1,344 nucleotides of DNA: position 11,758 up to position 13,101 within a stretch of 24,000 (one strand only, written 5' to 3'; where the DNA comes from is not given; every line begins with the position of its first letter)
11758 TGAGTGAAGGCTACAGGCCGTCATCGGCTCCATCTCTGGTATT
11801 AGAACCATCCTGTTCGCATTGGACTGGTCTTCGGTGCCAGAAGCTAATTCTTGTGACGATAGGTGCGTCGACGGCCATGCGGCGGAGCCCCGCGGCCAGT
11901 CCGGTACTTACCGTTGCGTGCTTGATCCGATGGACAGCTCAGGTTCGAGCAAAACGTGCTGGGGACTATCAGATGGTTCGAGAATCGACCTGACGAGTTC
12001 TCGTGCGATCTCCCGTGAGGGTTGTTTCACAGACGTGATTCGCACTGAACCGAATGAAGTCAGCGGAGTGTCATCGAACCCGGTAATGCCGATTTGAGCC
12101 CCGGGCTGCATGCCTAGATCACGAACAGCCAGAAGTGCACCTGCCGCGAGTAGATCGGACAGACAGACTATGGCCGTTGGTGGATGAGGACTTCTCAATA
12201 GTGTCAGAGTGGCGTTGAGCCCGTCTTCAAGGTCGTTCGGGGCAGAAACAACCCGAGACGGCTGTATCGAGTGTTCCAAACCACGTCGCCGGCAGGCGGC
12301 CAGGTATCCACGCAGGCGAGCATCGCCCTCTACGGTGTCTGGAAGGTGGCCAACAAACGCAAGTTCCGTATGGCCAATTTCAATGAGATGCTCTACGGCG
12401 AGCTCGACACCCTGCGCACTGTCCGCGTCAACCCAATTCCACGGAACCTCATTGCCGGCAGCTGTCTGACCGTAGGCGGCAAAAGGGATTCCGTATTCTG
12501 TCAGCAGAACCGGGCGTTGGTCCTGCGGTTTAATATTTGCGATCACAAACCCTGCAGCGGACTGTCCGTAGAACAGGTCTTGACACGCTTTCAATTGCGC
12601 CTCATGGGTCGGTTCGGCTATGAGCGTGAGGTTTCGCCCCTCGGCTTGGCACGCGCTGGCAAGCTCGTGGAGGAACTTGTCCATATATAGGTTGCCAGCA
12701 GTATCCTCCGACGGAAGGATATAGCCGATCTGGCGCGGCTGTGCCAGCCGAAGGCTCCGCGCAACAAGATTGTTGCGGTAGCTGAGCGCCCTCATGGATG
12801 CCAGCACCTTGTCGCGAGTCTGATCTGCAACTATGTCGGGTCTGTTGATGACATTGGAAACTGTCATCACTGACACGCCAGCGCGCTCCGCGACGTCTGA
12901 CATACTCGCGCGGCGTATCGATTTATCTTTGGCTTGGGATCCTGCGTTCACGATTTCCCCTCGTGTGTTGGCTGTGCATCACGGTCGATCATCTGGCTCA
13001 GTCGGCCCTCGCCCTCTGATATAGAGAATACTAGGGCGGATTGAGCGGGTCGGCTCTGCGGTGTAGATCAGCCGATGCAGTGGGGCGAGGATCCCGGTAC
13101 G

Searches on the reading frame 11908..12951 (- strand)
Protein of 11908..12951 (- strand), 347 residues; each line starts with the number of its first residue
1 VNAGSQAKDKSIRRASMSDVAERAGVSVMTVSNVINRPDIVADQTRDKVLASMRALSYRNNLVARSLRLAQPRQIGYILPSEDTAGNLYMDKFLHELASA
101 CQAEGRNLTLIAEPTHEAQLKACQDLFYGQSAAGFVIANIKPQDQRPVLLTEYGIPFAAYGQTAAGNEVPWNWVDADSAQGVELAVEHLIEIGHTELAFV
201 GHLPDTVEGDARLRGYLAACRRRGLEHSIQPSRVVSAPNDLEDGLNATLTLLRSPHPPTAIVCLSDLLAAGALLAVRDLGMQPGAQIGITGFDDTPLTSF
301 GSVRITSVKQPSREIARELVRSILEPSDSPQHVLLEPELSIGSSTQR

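Call 6: search_protein_families(library=pfam, proteins=[window:11908-12951:-], max_evalue=0.01)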
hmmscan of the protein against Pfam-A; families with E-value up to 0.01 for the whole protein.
window:11908-12951:- (347 aa): 6 families
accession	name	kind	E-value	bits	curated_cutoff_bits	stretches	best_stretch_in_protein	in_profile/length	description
PF13377.12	Peripla_BP_3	-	8e-25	88.3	26.5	1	186-345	1-167/167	Periplasmic binding protein-like domain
PF00532.27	Peripla_BP_1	-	1.1e-20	74.7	22.2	1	74-292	3-217/281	Periplasmic binding proteins and sugar binding domain of LacI family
PF00356.27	LacI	-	4.2e-15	55.7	27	1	16-61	1-46/46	Bacterial regulatory proteins, lacI family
PF13407.12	Peripla_BP_4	-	1.8e-09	37.9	35.1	1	84-296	7-220/258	Periplasmic binding protein domain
PF14521.12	Aspzincin_M35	-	0.0033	18.3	30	1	90-133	73-119/142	Lysine-specific metallo-endopeptidase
PF13542.12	HTH_Tnp_ISL3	-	0.0068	16.3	27.4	0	13-37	26-49/51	Helix-turn-helix domain of transposase family ISL3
